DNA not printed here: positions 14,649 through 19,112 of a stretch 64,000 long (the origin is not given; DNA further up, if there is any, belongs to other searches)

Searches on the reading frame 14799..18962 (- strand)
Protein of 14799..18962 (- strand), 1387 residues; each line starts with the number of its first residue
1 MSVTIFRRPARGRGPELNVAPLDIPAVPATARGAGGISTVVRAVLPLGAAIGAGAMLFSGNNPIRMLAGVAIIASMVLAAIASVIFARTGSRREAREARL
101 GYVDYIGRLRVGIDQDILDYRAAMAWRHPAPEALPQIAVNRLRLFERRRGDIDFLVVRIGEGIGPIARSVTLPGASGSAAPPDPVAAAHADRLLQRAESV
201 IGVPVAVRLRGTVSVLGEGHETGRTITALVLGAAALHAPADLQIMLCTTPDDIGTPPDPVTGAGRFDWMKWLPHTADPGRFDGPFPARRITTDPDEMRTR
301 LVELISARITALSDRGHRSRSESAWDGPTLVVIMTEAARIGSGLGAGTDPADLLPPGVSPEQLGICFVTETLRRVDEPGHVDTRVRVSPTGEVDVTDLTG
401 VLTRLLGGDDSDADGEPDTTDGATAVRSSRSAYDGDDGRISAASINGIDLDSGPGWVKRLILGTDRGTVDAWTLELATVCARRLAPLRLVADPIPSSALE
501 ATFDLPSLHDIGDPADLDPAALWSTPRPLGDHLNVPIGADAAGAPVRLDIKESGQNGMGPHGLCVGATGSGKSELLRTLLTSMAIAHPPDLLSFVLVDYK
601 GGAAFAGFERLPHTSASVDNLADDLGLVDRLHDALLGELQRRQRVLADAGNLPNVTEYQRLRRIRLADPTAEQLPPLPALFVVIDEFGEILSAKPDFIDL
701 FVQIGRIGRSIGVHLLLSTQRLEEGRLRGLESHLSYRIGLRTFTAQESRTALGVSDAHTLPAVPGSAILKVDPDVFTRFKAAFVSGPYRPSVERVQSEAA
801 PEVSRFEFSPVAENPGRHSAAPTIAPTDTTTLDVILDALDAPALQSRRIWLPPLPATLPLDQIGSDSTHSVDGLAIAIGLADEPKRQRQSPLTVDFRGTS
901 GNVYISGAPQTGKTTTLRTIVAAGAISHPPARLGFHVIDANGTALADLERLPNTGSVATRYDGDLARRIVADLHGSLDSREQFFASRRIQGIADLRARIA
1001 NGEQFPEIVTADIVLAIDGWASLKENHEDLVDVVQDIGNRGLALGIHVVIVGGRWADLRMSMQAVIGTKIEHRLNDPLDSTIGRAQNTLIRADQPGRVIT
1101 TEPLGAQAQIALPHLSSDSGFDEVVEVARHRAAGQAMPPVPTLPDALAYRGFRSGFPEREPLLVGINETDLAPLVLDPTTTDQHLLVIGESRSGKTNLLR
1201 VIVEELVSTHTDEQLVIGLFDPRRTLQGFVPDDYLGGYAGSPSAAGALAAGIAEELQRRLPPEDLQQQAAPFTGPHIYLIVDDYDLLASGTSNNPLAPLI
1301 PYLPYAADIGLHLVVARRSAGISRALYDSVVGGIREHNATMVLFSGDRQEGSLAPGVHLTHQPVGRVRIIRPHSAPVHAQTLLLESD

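Call 7: search_protein_families(library=pfam, proteins=[window:14799-18962:-], max_evalue=0.001)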
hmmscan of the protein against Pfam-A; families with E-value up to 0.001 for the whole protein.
window:14799-18962:- (1387 aa): 6 families
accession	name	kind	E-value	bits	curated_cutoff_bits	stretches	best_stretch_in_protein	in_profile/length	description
PF01580.24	FtsK_SpoIIIE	-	3.2e-65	220.1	24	3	533-722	18-219/221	FtsK/SpoIIIE family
PF13191.12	AAA_16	-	2e-13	51.6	32.6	1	555-703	20-157/167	AAA ATPase domain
PF13401.12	AAA_22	-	9.2e-13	49.1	27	0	1181-1265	4-71/130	AAA domain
PF01935.23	DUF87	-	4e-07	30.8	23.2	0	1173-1222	13-60/220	Helicase HerA, central domain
PF13245.12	AAA_19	-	4.2e-05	24.2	25.1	0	900-923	11-34/134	AAA domain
PF05729.18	NACHT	-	9.5e-05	22.7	26.7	0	1185-1293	3-99/167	NACHT domain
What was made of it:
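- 14799..18962 (-): EccC, the T7SS motor ATPase (1387 aa, three FtsK/SpoIIIE domains). Pfam FtsK_SpoIIIE E 3e-65 (call 7).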

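Call 51: search_protein_families(library=ncbifam, proteins=[window:14799-18962:-], max_evalue=0.001)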
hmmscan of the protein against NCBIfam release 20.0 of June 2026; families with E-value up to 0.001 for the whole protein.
window:14799-18962:- (1387 aa): 9 families
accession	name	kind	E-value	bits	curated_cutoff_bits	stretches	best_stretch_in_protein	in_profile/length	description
TIGR03924.1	T7SS_EccC_a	equivalog_domain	7.1e-205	682.7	509.15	3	468-788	359-673/673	type VII secretion protein EccCa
TIGR03925.1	T7SS_EccC_b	equivalog_domain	5.5e-185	615.9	346.55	2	830-1380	1-562/564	type VII secretion protein EccCb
TIGR03928.1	T7_EssCb_Firm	equivalog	5.4e-133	445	778.4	2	469-1344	385-1257/1296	type VII secretion protein EssC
NF007615.0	PRK10263.1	equivalog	3.7e-08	31.5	1566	1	532-760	989-1224/1355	DNA translocase FtsK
NF041017.1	DNA_import_CedB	equivalog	1.9e-06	26.8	700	0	558-601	274-314/590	DNA import protein CedB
TIGR00767.1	rho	equivalog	9.9e-06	24.7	509.45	0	904-968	172-236/415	transcription termination factor Rho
NF006886.1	PRK09376.1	equivalog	1.2e-05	24.3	315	0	1177-1223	163-209/413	transcription termination factor Rho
TIGR03743.1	SXT_TraD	subfamily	1.7e-05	23.5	366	0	1160-1223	154-212/636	conjugative transfer system coupling protein TraD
NF010469.0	PRK13894.1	subfamily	0.00029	20.3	508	0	1180-1217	147-184/320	conjugal transfer ATPase TrbB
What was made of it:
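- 14799..18962 (-): TIGR03924 EccCa E 7e-205 and TIGR03925 EccCb E 5.5e-185 (call 51).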
